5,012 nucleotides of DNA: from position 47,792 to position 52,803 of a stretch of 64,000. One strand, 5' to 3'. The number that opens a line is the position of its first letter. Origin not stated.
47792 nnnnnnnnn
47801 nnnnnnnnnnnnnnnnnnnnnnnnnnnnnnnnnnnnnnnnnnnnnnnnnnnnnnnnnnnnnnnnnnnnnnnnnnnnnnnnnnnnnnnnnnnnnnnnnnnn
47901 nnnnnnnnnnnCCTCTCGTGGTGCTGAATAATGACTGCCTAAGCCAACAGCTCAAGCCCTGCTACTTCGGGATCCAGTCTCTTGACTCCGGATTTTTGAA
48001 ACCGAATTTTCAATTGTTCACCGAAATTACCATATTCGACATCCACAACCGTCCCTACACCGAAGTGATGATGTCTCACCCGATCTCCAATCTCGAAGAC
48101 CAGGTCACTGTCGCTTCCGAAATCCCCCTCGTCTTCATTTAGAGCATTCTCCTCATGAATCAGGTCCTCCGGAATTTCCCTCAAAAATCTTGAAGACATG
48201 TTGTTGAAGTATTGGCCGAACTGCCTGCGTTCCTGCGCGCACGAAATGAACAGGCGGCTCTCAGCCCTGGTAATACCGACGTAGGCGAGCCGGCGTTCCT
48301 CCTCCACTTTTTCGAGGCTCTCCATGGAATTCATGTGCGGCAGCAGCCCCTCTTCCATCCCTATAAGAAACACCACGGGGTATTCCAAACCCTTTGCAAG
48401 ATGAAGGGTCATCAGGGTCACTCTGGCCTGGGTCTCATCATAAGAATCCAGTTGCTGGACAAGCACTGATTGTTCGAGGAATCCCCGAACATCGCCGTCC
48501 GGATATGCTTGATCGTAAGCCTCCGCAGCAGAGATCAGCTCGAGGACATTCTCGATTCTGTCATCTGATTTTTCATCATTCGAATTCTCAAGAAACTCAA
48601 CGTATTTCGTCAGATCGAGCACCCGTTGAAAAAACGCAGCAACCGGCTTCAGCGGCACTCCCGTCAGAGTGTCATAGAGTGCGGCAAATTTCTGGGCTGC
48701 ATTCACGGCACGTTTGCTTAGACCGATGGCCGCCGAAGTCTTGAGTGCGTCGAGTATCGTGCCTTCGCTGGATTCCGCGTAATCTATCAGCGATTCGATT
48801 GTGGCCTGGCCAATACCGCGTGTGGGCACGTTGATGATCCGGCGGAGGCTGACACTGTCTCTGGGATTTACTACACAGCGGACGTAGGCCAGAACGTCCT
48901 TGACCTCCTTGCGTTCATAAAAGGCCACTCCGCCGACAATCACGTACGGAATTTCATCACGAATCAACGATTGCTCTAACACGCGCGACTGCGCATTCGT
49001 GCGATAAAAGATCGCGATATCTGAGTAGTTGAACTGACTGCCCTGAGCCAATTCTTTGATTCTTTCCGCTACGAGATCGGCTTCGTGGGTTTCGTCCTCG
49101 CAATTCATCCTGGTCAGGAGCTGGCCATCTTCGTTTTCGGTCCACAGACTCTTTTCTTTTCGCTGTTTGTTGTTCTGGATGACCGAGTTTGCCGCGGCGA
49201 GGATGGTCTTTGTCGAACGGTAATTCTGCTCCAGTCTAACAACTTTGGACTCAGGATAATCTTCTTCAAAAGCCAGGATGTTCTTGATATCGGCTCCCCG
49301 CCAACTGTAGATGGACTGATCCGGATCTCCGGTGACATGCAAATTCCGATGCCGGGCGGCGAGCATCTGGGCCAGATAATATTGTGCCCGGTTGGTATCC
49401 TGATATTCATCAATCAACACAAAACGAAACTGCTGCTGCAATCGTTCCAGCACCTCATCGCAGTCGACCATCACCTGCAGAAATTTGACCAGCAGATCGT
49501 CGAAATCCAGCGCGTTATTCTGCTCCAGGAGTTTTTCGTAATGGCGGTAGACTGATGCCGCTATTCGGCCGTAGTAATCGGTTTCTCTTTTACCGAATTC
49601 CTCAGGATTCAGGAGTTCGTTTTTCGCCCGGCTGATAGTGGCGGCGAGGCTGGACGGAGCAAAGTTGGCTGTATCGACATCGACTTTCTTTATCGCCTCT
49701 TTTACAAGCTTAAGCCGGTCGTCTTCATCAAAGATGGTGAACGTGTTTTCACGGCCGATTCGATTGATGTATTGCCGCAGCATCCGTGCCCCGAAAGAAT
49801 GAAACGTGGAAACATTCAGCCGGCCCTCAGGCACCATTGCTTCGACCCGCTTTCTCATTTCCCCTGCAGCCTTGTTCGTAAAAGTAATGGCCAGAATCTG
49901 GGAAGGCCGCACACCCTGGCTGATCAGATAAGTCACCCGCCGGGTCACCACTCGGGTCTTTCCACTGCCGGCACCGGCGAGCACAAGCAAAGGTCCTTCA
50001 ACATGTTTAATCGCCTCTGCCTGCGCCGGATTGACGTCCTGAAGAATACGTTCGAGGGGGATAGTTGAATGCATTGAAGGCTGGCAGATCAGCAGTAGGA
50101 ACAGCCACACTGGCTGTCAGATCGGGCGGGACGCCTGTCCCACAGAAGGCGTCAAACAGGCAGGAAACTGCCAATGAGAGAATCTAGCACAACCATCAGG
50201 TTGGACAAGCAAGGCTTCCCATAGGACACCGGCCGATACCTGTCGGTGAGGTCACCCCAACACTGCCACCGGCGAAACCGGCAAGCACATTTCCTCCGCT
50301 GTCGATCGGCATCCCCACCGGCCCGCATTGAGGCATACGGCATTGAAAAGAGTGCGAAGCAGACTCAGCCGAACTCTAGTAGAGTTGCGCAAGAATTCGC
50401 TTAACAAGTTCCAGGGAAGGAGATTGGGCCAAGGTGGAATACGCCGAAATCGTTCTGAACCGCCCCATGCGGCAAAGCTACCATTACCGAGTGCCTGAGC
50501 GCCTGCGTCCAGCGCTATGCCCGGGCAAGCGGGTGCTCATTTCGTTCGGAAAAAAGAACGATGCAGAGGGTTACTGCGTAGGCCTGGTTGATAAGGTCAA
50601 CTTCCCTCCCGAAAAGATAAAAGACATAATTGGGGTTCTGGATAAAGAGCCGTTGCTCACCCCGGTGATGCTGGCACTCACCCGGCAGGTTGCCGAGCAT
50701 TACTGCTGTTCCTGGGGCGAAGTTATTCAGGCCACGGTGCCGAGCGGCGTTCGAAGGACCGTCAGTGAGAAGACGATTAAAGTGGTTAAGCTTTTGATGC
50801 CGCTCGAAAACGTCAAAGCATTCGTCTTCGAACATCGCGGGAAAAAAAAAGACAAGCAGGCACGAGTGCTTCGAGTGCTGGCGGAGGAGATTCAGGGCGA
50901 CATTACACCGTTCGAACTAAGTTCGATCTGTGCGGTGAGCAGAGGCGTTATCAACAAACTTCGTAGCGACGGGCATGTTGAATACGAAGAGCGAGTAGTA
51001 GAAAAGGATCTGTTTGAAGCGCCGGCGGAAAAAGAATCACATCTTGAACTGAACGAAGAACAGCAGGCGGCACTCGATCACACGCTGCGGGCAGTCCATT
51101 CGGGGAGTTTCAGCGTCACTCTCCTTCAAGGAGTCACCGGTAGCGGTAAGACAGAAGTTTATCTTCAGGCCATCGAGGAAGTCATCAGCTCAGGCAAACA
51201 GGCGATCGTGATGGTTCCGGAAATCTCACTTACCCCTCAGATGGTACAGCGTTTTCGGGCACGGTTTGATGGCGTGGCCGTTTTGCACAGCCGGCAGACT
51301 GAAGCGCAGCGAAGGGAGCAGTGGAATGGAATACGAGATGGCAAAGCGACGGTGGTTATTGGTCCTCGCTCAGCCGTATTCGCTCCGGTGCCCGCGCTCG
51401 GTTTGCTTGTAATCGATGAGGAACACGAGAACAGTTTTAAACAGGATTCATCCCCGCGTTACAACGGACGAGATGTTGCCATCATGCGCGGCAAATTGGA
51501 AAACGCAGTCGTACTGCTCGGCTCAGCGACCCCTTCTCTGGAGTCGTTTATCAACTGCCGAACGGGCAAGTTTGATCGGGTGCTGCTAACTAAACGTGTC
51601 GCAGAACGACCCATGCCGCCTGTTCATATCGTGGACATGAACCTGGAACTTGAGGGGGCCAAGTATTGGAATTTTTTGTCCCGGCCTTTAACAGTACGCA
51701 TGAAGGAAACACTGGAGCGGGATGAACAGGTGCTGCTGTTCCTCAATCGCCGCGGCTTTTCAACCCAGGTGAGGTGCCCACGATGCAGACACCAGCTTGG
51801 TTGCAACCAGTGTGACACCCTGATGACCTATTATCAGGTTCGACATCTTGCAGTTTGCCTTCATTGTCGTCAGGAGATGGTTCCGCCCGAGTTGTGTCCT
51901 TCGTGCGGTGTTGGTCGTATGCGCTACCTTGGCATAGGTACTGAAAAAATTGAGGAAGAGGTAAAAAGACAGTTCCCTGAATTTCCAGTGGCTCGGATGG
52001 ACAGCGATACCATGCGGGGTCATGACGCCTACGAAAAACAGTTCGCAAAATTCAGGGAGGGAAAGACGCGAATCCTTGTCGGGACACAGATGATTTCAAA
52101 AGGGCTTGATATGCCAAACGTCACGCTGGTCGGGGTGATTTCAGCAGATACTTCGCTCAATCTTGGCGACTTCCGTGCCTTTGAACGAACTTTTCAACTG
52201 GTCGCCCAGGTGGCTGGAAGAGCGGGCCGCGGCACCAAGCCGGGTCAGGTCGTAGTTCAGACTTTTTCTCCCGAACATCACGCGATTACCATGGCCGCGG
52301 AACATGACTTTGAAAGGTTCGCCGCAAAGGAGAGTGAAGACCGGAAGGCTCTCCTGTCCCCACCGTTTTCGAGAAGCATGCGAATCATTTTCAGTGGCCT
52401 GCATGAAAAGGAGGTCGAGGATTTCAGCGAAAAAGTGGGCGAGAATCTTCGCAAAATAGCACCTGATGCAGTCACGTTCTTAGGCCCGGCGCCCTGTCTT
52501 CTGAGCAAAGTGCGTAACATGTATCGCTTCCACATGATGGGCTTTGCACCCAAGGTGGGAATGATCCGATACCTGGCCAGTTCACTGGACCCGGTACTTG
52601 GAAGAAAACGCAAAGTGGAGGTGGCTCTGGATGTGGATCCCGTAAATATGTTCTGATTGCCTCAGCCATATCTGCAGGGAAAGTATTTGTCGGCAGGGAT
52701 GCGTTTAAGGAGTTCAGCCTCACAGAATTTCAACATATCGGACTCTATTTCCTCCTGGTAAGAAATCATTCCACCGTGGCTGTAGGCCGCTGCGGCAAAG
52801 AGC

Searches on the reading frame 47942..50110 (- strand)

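Call 34: search_protein_families(library=pfam, proteins=[window:47942-50110:-], max_evalue=0.00001)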
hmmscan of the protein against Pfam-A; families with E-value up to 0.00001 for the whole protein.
window:47942-50110:- (723 aa): 7 families
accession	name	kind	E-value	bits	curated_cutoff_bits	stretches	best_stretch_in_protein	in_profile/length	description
PF00580.27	UvrD-helicase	-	2.8e-92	309.7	23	1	27-286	2-271/271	UvrD/REP helicase N-terminal domain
PF13361.12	UvrD_C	-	4e-79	267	25.6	1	291-626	1-349/350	UvrD-like helicase C-terminal domain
PF13245.12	AAA_19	-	4.7e-22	79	25.1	1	30-269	1-132/134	AAA domain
PF21196.3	PcrA_UvrD_tudor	-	1.8e-09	37.7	23.9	1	674-713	1-40/48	PcrA/UvrD tudor domain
PF01443.25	Viral_helicase1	-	1.3e-08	35.4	21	0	219-310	49-138/228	Viral superfamily 1 RNA helicase core domain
PF13538.12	UvrD_C_2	-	1.5e-08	34.8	27.4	1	564-622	2-51/52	UvrD-like helicase C-terminal domain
PF13604.12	AAA_30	-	8.7e-08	32.6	27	0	26-129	2-96/191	AAA domain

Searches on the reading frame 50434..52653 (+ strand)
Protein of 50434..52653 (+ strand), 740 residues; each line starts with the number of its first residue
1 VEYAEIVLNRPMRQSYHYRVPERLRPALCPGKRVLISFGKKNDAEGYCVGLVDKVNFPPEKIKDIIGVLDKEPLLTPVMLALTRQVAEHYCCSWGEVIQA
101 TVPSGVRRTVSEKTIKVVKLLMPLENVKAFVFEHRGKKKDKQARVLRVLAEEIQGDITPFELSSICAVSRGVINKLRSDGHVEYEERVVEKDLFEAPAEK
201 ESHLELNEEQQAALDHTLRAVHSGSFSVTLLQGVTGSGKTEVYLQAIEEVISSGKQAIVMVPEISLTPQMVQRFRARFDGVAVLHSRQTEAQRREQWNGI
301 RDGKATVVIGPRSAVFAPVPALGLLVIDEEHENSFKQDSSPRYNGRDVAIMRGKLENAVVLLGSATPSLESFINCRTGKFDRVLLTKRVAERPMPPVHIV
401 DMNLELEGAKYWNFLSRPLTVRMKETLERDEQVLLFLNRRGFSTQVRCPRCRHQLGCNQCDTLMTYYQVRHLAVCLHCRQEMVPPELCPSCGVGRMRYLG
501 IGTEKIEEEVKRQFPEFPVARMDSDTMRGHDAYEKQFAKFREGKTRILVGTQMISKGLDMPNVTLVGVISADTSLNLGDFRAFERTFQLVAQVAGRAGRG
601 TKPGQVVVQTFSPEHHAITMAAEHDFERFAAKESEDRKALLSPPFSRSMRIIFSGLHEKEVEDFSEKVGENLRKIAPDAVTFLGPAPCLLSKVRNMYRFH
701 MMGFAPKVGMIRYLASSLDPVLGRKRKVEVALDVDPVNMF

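Call 34: search_protein_families(library=pfam, proteins=[window:50434-52653:+], max_evalue=0.00001)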
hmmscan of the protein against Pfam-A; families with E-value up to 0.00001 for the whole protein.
window:50434-52653:+ (740 aa): 5 families
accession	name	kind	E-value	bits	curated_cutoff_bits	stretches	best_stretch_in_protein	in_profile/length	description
PF17764.6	PriA_3primeBD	-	2e-25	88.9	22.7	1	5-103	1-96/96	3'DNA-binding domain (3'BD)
PF00270.35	DEAD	-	2.7e-19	70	26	1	209-368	3-161/167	DEAD/DEAH box helicase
PF18074.6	PriA_C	-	5e-17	62.9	26.9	1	644-736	1-95/95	Primosomal protein N C-terminal domain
PF00271.37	Helicase_C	-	1.5e-14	54.6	23.5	1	505-599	27-108/110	Helicase conserved C-terminal domain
PF04851.21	ResIII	-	1.2e-13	51.7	22.5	1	204-368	2-163/164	Type III restriction enzyme, res subunit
